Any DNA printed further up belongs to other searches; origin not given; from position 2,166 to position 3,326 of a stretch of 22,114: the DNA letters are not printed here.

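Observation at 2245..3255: AT-rich single-gene moron with its own promoter between the spanin genes and the HNH/terminase module: 287-aa protein of unknown family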

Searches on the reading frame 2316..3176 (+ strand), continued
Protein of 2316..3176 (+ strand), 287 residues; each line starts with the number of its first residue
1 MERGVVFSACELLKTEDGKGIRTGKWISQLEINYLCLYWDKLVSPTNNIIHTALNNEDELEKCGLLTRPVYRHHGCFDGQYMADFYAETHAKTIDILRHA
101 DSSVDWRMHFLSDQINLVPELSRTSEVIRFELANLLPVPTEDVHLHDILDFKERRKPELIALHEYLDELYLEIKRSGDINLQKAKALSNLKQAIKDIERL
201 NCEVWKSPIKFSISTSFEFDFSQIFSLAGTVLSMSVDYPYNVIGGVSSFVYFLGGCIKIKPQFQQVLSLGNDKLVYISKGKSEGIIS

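Call 85: search_protein_families(library=pfam, alignment_id=A6, max_evalue=0.001)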
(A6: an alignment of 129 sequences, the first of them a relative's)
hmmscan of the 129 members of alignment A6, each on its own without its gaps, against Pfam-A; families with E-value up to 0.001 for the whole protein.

A. member 1, L057:4007-4480:+ (158 aa): 0 families

B. families by the number of members that match (of 129 scanned): 36 families (the first 25 are shown)
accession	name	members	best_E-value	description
PF00182.24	Glyco_hydro_19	8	3.4e-08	Chitinase class I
PF03245.18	Phage_lysis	4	5.1e-45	Bacteriophage Rz lysis protein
PF05838.17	Glyco_hydro_108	3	1.4e-27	Glycosyl hydrolase 108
PF09374.15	PG_binding_3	3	7.4e-25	Predicted Peptidoglycan domain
PF10834.13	DUF2560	3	6.4e-19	Protein of unknown function (DUF2560)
PF02586.19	SRAP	2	3.1e-32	SOS response associated peptidase (SRAP)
PF00959.24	Phage_lysozyme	2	9.5e-25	Phage lysozyme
PF00574.28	CLP_protease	2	4.7e-12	Clp protease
PF13229.12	Beta_helix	2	8.7e-08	Right handed beta helix region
PF18476.7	PIN_8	1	6.8e-59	PIN like domain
PF10721.14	DUF2514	1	1.2e-47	Protein of unknown function (DUF2514)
PF02086.21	MethyltransfD12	1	1.1e-23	D12 class N6 adenine-specific DNA methyltransferase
PF03592.21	Terminase_2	1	1.1e-22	Terminase small subunit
PF10549.14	ORF11CD3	1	3.4e-22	ORF11CD3 domain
PF00589.27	Phage_integrase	1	1e-21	Phage integrase family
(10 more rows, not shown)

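Call 86: search_protein_families(library=pfam, alignment_id=A7, max_evalue=0.001)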
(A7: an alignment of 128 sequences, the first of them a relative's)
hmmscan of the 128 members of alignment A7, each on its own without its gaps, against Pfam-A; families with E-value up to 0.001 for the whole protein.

A. member 1, L057:5884-6288:+ (135 aa): 2 families
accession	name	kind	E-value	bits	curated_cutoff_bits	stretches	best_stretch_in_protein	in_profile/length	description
PF01844.29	HNH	-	3.1e-16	59.7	21.4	1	85-131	1-47/47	HNH endonuclease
PF14279.12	HNH_5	-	9.1e-09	35.6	27.5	1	85-130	1-45/56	HNH endonuclease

B. families by the number of members that match (of 128 scanned): 48 families (the first 25 are shown)
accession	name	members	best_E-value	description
PF07278.17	DUF1441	8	1.5e-46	Protein of unknown function (DUF1441)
PF00535.33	Glycos_transf_2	6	4.3e-05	Glycosyl transferase family 2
PF13556.12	HTH_30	4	0.00065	PucR C-terminal helix-turn-helix domain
PF20454.4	GpA_nuclease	3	6.9e-84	Terminase large subunit gpA, endonuclease domain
PF05876.18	GpA_ATPase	3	1.2e-73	Phage terminase large subunit gpA, ATPase domain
PF18894.6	PhageMetallopep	3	6.1e-44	Putative phage metallopeptidase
PF10834.13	DUF2560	3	1.5e-37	Protein of unknown function (DUF2560)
PF09327.17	Phage_Tail_Tip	3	2.1e-32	Bacteriophage tail tip fiber protein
PF13683.12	rve_3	3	1.5e-31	Integrase core domain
PF00665.32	rve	3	1.2e-26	Integrase core domain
PF13551.12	HTH_29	3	6.4e-21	Winged helix-turn helix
PF13518.12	HTH_28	3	5e-19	Helix-turn-helix domain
PF13384.12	HTH_23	3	1.7e-05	Homeodomain-like domain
PF10045.14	DUF2280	2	1.3e-50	Uncharacterized conserved protein (DUF2280)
PF10721.14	DUF2514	2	1.7e-41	Protein of unknown function (DUF2514)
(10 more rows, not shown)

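Call 89: find_encoding_contigs(protein=P0081, flank=8000, max_places=2)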
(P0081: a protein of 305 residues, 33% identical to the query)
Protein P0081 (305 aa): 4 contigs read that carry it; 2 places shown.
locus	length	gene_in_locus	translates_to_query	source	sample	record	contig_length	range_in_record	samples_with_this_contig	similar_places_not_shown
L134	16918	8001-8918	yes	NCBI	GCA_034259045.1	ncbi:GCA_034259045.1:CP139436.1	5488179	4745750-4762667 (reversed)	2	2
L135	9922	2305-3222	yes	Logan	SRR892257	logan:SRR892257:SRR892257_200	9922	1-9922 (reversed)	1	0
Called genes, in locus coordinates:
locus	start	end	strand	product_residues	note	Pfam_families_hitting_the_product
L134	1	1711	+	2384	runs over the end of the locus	PF25021:TEN_NHL, PF01436:NHL, PF16184:Cadherin_3, PF17803:Cadherin_4, PF05345:He_PIG, PF17803:Cadherin_4, PF17892:Cadherin_5, PF17963:Big_9, +13 more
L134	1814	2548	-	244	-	PF00497:SBP_bac_3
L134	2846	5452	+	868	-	PF00932:LTD, PF03372:Exo_endo_phos, PF04151:PPC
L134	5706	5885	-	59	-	-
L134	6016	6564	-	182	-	PF04229:GrpB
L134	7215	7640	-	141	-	PF00583:Acetyltransf_1, PF13673:Acetyltransf_10, PF13508:Acetyltransf_7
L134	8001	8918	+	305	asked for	PF19749:DUF6236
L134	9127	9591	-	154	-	PF00583:Acetyltransf_1, PF13527:Acetyltransf_9 (weak), PF13673:Acetyltransf_10, PF13508:Acetyltransf_7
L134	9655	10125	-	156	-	PF03544:TonB_C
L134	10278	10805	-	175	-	PF13302:Acetyltransf_3, PF00583:Acetyltransf_1 (weak)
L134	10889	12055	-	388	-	PF07690:MFS_1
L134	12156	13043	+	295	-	PF00126:HTH_1, PF03466:LysR_substrate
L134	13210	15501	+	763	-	PF23033:DUF7034 (faint), PF09479:Flg_new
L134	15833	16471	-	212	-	PF01810:LysE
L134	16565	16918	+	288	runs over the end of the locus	PF00126:HTH_1, PF03466:LysR_substrate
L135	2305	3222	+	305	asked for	PF19749:DUF6236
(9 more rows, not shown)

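Call 90: find_encoding_contigs(protein=P0077, flank=8000, max_places=1)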
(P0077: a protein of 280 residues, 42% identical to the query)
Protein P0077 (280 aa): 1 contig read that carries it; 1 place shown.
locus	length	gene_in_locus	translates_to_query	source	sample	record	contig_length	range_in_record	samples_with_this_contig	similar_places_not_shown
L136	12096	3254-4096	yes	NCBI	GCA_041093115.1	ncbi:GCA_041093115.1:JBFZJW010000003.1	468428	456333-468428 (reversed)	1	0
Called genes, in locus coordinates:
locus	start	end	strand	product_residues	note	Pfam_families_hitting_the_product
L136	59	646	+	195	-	PF05766:NinG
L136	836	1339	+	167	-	PF06576:DUF1133 (faint), PF06530:Phage_antitermQ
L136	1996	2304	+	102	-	PF16083:Phage_holin_3_3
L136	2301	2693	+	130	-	PF13539:Peptidase_M15_4 (weak)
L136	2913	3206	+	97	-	PF23793:LysC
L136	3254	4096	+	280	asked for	PF19749:DUF6236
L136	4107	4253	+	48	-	-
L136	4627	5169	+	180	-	PF04383:KilA-N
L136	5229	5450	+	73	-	-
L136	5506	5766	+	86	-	PF10834:DUF2560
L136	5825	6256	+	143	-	PF03592:Terminase_2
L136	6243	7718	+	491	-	PF17289:Terminase_6C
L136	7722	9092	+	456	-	PF06381:Phage_portal_3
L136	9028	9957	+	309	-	PF04233:Phage_Mu_F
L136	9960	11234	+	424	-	-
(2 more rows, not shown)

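Call 91: find_encoding_contigs(protein=P0050, flank=8000, max_places=1)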
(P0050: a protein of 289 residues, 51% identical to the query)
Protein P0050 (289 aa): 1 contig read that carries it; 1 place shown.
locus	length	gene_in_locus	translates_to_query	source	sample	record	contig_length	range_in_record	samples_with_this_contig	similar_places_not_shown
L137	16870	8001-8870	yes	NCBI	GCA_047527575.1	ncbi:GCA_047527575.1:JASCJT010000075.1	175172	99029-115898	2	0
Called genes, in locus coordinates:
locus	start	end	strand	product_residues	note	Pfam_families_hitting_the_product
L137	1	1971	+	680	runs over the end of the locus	PF00145:DNA_methylase (weak)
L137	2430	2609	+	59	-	-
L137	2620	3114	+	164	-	PF02661:Fic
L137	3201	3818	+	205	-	PF07105:DUF1367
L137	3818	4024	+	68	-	-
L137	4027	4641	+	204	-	PF05766:NinG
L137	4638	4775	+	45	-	PF26818:Phage_YlcG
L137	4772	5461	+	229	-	PF06323:Phage_antiter_Q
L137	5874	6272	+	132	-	PF16931:Phage_holin_8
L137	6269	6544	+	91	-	PF05449:Phage_holin_3_7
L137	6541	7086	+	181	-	PF05838:Glyco_hydro_108, PF09374:PG_binding_3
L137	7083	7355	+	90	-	-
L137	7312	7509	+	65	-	-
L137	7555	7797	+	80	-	-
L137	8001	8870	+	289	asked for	PF19749:DUF6236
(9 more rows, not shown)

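Call 94: find_encoding_contigs(protein=P0082, flank=7000, max_places=3)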
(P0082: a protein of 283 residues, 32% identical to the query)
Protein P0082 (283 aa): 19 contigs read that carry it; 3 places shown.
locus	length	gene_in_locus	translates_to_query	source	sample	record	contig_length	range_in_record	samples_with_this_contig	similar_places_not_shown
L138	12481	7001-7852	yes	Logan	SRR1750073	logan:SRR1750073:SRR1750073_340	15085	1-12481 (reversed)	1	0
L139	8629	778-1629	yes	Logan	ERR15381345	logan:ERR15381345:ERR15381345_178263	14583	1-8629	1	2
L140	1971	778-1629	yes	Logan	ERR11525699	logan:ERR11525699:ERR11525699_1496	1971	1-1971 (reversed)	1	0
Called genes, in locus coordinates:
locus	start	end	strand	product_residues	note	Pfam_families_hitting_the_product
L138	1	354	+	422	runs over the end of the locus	PF00909:Ammonium_transp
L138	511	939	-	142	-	PF27746:Small_heat_shock_put (weak), PF00011:HSP20, PF17886:ArsA_HSP20 (weak)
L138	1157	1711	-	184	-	PF02130:YbeY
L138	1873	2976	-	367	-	PF02562:PhoH, PF13604:AAA_30, PF13245:AAA_19 (weak)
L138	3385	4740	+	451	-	PF01266:DAO (weak), PF01494:FAD_binding_3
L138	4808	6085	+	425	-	PF01266:DAO (weak), PF01494:FAD_binding_3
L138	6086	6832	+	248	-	-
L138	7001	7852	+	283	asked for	PF19749:DUF6236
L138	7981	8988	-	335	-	PF03956:Lys_export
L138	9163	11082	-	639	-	PF00890:FAD_binding_2, PF01266:DAO (weak), PF07992:Pyr_redox_2 (faint), PF02910:Succ_DH_flav_C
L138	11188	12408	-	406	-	PF02445:NadA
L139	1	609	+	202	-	?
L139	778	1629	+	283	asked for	PF19749:DUF6236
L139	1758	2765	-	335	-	PF03956:Lys_export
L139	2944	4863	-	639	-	PF00890:FAD_binding_2, PF01266:DAO (weak), PF07992:Pyr_redox_2 (faint), PF02910:Succ_DH_flav_C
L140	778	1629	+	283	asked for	PF19749:DUF6236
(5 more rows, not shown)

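Call 95: find_encoding_contigs(protein=P0080, flank=7000, max_places=2)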
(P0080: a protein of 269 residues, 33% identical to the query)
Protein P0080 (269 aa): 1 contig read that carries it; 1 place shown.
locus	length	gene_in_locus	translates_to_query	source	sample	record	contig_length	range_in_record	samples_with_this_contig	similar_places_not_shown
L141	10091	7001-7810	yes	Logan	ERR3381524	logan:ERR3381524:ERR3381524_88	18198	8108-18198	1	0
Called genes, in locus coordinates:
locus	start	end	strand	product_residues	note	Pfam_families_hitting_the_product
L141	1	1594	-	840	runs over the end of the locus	PF02190:LON_substr_bdg, PF08298:AAA_PrkA (faint), PF00004:AAA, PF07728:AAA_5, PF22667:Lon_lid, PF05362:Lon_C, PF13541:ChlI (weak)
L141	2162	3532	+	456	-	PF13726:Na_H_antiport_2, PF03553:Na_H_antiporter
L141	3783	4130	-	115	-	-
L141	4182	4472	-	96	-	-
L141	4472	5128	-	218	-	PF01812:5-FTHF_cyc-lig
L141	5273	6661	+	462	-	PF00206:Lyase_1, PF10415:FumaraseC_C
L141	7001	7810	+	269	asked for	PF19749:DUF6236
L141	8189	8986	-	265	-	PF06629:MipA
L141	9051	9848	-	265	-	PF01694:Rhomboid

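Call 96: find_encoding_contigs(protein=P0076, flank=7000, max_places=2)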
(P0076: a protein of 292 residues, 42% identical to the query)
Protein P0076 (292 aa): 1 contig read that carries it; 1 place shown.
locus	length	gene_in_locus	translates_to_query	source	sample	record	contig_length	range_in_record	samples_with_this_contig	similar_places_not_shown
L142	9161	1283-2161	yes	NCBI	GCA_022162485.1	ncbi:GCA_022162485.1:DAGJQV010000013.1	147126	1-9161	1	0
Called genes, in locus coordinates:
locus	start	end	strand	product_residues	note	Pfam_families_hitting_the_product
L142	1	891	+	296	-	?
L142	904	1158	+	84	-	-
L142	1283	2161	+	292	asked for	PF19749:DUF6236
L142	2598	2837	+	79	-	-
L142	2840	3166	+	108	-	-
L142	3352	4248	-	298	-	PF01226:Form_Nir_trans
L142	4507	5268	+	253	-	PF04333:MlaA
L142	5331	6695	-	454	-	PF03349:Toluene_X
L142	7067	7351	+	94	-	PF04175:DUF406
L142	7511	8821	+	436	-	PF00108:Thiolase_N, PF02803:Thiolase_C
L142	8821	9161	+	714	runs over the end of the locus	PF00378:ECH_1, PF16113:ECH_2, PF02737:3HCDH_N, PF00725:3HCDH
